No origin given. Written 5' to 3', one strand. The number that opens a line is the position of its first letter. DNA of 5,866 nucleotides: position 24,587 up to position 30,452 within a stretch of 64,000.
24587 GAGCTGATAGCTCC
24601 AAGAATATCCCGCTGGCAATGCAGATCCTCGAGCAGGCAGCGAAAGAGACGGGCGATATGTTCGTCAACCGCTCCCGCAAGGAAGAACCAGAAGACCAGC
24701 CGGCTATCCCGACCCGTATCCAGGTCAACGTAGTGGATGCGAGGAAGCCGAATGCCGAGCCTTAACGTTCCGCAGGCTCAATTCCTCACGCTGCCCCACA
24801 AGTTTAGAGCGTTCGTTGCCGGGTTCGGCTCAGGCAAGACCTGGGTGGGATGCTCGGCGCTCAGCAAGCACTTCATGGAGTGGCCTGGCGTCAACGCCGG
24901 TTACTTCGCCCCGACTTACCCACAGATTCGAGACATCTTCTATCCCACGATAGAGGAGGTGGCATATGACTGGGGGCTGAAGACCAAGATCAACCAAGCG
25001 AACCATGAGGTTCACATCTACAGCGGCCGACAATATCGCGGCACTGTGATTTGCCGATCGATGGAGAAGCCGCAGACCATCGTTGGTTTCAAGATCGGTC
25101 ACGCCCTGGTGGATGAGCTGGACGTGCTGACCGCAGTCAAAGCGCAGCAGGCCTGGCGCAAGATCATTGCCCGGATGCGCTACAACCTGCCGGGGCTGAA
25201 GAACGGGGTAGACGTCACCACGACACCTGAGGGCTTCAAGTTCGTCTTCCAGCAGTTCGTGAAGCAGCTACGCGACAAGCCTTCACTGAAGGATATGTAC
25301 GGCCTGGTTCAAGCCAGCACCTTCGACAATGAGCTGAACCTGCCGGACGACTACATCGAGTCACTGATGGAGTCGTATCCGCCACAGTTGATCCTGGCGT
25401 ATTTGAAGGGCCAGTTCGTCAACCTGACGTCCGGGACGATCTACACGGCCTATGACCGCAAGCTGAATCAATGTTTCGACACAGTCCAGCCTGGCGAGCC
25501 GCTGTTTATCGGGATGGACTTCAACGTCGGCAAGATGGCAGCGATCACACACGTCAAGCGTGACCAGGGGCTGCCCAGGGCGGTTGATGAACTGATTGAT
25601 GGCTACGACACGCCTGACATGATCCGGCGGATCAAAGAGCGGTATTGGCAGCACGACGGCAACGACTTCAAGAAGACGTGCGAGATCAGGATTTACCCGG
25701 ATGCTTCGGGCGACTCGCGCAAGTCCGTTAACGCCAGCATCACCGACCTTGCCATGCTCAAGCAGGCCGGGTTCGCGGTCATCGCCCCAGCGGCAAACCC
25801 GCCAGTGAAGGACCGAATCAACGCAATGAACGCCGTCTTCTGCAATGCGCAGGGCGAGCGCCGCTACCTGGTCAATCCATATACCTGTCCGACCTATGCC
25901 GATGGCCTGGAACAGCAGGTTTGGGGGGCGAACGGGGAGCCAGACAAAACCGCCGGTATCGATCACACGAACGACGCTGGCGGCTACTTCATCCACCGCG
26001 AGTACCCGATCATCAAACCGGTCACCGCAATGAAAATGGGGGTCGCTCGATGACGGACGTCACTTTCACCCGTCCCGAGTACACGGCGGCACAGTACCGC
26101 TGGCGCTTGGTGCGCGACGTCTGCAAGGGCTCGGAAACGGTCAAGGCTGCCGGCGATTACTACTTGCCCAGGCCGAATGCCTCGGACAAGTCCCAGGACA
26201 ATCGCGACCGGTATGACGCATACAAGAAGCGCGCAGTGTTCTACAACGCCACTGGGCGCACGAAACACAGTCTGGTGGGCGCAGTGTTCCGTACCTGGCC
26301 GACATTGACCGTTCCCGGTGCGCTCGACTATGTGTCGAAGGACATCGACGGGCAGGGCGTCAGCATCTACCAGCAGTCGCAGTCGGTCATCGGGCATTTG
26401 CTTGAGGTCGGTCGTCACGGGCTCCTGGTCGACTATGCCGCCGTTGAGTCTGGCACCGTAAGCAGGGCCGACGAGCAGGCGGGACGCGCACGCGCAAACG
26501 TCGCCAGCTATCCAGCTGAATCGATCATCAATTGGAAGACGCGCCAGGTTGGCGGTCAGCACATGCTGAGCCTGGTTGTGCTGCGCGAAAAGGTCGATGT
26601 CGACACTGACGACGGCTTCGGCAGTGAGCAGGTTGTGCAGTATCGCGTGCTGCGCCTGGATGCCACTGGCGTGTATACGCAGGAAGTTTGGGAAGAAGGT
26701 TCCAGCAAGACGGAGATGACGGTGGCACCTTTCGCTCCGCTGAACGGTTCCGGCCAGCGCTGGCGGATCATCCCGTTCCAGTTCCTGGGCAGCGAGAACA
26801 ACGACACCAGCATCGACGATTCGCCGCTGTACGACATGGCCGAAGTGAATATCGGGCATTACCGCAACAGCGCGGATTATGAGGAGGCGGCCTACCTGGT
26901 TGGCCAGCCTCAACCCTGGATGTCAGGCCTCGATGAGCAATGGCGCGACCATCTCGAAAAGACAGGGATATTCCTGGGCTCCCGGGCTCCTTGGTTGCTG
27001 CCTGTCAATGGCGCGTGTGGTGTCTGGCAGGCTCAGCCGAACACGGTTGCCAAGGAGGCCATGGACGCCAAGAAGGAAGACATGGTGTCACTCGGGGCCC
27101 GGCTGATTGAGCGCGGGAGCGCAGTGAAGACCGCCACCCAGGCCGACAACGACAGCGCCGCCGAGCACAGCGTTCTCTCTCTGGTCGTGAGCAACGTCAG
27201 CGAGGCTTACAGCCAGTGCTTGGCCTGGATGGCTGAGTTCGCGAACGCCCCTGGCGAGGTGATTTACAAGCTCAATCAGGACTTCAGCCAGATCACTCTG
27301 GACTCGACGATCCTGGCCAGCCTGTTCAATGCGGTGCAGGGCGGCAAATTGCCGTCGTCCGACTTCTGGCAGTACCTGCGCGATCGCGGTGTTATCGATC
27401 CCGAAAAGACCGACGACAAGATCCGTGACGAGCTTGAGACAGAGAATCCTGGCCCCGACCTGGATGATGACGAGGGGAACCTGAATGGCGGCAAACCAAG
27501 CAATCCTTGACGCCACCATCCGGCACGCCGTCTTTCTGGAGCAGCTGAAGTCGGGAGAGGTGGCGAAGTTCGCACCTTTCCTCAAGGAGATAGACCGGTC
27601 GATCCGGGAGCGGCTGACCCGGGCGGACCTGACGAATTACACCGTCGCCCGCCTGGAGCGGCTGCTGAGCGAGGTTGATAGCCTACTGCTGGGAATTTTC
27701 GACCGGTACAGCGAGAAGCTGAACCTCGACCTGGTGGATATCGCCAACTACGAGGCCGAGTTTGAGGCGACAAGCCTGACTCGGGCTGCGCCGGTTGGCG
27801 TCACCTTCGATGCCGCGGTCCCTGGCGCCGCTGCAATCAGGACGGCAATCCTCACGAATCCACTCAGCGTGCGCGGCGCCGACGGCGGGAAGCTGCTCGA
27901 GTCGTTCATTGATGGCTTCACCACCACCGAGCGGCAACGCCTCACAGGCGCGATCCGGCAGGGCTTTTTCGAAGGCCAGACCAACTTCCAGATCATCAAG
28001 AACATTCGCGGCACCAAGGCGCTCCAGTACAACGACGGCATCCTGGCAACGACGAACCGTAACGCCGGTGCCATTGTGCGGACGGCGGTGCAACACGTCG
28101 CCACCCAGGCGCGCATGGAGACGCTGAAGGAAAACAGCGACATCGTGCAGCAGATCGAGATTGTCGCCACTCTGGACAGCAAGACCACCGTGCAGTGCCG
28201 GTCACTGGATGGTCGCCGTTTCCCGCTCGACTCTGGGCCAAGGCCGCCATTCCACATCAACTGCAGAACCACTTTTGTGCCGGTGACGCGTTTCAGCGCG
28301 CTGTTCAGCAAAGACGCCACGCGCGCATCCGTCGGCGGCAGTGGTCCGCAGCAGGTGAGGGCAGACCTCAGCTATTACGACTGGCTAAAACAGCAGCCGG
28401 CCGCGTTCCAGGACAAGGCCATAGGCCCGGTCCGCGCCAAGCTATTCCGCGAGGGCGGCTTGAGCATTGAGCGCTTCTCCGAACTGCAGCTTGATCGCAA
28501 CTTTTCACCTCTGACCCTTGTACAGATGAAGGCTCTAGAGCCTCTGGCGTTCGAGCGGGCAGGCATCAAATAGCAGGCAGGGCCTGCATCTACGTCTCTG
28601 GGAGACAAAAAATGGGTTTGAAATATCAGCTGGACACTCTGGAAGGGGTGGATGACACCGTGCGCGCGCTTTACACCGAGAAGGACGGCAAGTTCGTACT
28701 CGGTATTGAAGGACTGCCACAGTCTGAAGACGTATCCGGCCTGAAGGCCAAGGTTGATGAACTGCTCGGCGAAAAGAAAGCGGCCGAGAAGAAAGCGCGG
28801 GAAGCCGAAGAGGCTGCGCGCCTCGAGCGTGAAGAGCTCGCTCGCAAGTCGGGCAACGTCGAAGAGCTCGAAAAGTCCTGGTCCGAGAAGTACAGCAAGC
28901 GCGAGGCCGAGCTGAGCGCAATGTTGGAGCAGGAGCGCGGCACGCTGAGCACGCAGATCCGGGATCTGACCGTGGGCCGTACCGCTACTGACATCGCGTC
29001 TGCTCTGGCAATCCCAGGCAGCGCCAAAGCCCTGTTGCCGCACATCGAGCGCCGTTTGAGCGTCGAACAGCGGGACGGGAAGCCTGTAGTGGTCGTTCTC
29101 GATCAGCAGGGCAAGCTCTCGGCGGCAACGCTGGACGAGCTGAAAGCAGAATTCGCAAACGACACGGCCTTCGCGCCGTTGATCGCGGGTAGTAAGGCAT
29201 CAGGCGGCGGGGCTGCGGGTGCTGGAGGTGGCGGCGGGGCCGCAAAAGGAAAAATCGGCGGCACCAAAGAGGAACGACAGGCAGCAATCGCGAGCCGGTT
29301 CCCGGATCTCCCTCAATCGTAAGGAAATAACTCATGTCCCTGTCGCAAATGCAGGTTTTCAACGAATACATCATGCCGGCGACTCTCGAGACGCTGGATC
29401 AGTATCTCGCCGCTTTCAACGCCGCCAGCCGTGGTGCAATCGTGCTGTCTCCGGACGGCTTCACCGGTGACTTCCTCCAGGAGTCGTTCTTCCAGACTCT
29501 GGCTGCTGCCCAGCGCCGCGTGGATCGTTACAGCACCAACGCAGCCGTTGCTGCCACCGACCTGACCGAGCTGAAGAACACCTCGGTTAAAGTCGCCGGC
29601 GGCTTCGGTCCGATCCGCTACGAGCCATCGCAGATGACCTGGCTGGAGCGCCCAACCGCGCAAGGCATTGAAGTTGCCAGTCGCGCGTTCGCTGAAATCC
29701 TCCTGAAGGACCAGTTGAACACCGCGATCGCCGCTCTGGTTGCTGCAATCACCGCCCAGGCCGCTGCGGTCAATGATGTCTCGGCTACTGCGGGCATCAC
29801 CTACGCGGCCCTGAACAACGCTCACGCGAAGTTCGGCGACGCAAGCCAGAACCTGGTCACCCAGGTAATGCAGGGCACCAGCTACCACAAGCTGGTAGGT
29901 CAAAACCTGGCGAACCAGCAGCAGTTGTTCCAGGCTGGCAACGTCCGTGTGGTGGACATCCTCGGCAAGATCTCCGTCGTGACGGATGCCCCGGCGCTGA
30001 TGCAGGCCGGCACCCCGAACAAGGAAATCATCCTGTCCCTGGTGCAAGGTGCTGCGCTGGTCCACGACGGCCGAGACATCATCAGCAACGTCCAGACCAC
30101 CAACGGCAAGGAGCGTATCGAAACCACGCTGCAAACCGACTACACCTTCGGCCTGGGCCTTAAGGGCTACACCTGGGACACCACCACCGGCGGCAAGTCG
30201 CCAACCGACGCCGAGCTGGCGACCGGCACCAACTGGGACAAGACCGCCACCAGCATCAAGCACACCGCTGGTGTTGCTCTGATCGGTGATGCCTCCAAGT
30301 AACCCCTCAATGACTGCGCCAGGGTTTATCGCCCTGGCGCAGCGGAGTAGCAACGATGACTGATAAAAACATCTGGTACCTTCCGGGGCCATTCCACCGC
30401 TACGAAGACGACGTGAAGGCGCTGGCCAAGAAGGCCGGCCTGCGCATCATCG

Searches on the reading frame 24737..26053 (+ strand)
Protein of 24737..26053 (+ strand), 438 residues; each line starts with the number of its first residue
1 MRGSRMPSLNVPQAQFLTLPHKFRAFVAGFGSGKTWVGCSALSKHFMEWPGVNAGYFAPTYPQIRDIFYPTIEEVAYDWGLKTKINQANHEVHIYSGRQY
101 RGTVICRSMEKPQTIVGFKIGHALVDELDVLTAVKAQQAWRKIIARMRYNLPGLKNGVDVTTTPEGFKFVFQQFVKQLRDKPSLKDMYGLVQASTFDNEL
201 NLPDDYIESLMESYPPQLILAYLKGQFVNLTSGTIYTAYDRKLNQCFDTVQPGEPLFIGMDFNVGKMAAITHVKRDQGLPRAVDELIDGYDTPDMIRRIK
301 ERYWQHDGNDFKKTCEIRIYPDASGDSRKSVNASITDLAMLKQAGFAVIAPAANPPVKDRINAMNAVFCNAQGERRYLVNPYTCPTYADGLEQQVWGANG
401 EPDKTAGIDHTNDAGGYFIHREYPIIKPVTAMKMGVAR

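Call 43: search_protein_families(library=phrogs, proteins=[window:24737-26053:+], max_evalue=0.00001)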
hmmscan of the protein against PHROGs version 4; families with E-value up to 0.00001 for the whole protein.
window:24737-26053:+ (438 aa): 4 families
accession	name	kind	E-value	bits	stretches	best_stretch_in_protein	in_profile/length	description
phrog_38319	-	unknown function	3e-147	490.3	1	7-271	4-268/271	-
phrog_10250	-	head and packaging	2.2e-56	192.1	1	211-431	2-224/228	terminase large subunit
phrog_2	-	head and packaging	1.4e-55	190.4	1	10-428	267-599/807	terminase large subunit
phrog_979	-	head and packaging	7.7e-08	32.4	0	29-171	174-311/642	terminase large subunit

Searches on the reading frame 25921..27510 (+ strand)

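Call 43: search_protein_families(library=phrogs, proteins=[window:25921-27510:+], max_evalue=0.00001)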
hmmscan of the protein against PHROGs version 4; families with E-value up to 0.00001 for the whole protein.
window:25921-27510:+ (529 aa): 3 families
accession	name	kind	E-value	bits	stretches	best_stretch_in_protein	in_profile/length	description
phrog_145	-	head and packaging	1.8e-156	522.7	1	43-519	6-480/493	portal protein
phrog_2417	-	unknown function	3.3e-59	201.3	1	45-295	4-241/242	-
phrog_2469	-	unknown function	1.4e-32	113.5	1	376-510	2-137/142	-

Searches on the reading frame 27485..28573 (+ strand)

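Call 43: search_protein_families(library=phrogs, proteins=[window:27485-28573:+], max_evalue=0.00001)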
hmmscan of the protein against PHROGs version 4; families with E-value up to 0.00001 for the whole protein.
window:27485-28573:+ (362 aa): 9 families
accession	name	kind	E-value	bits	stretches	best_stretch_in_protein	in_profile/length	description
phrog_241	-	head and packaging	2.3e-149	500.5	1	1-361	11-365/679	head morphogenesis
phrog_21789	-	head and packaging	8.5e-59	200.3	1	2-269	4-261/1195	virion structural protein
phrog_6577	-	unknown function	9.8e-28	97.9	1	140-358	106-321/1066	-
phrog_115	-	head and packaging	7.2e-27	95.8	1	52-313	118-360/665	minor head protein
phrog_4728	-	head and packaging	6.6e-20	72.4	1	138-327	173-364/591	head morphogenesis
phrog_595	-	head and packaging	1.2e-18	68.8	1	151-307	187-333/513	head maturation protease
phrog_7625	-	head and packaging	4.1e-18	66.5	1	144-331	126-315/504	head morphogenesis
phrog_2841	-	head and packaging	3.2e-16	60.5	1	150-302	196-341/525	minor head protein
phrog_14819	-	unknown function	1e-10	42.6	1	274-360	12-90/91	-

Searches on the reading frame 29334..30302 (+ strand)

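Call 43: search_protein_families(library=phrogs, proteins=[window:29334-30302:+], max_evalue=0.00001)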
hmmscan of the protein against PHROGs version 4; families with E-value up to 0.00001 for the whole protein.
window:29334-30302:+ (322 aa): 3 families
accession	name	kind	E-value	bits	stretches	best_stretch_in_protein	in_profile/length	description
phrog_247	-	head and packaging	9.9e-74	249.6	1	1-315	4-340/351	major head protein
phrog_15687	-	unknown function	1.4e-61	207.8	1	1-139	1-139/140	-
phrog_15288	-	head and packaging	8.2e-40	137.3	1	157-307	10-158/172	major head protein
